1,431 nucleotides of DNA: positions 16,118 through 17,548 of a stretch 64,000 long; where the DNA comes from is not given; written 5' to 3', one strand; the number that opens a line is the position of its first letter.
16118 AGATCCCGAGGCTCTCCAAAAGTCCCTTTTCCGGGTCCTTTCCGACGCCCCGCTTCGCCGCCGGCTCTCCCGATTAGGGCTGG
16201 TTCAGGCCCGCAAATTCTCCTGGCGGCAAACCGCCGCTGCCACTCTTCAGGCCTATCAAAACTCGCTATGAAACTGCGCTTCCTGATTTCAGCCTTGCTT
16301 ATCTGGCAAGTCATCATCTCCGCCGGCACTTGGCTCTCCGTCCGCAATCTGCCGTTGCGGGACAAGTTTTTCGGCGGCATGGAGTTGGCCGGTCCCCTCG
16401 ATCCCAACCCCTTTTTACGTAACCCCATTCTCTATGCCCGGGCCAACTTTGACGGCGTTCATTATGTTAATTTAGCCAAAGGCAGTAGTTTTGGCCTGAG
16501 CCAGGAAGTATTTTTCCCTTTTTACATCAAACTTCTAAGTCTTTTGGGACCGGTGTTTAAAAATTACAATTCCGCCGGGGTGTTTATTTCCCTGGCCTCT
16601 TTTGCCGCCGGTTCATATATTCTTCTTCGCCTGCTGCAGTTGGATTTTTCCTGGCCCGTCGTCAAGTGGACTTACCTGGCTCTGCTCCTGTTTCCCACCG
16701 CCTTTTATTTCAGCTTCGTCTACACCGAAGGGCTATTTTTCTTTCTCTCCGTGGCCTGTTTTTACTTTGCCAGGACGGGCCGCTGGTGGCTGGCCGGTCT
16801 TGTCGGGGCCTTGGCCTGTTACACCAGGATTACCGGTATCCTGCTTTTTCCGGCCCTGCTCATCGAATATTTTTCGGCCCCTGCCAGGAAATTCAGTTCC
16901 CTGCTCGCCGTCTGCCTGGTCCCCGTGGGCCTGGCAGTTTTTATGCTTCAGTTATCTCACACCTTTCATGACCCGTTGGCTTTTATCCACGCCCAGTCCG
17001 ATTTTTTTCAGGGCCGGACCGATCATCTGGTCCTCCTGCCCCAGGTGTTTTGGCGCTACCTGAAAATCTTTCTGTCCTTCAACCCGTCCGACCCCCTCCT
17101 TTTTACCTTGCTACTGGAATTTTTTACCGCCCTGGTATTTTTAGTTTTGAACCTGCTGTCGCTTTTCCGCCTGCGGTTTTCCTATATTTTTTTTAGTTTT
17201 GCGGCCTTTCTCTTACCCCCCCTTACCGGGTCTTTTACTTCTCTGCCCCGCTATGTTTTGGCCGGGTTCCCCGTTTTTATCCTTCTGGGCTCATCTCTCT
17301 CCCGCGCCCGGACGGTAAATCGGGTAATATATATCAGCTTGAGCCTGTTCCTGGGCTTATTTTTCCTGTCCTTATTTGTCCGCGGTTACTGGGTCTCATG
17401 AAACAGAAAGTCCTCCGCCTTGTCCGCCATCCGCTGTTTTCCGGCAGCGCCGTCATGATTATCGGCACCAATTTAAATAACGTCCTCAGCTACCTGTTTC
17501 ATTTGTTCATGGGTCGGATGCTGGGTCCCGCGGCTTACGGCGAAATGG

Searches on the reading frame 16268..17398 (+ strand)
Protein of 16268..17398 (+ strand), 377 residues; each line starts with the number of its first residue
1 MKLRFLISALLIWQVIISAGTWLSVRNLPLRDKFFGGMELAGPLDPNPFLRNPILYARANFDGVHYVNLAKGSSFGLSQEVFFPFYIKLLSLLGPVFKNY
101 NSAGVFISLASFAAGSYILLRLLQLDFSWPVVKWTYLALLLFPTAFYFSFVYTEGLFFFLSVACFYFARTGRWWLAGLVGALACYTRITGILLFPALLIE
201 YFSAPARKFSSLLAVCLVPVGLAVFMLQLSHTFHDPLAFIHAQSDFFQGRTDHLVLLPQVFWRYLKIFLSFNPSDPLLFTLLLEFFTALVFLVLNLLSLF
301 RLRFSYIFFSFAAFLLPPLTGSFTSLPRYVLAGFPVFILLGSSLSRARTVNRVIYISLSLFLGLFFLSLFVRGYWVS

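Call 24: search_protein_families(library=pfam, proteins=[window:16268-17398:+], max_evalue=0.001)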
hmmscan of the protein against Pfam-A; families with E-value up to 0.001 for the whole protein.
window:16268-17398:+ (377 aa): 0 families

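Call 28: search_protein_families(library=ncbifam, proteins=[window:16268-17398:+], max_evalue=0.01)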
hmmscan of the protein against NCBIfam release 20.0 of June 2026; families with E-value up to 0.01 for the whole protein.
window:16268-17398:+ (377 aa): 1 family
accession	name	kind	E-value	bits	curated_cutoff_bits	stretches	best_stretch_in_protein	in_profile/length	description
NF046093.1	AZOBR_p60025_fam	subfamily_domain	6.7e-09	35.3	150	1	84-220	98-231/232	AZOBR_p60025 family cell surface glycopolymer formation protein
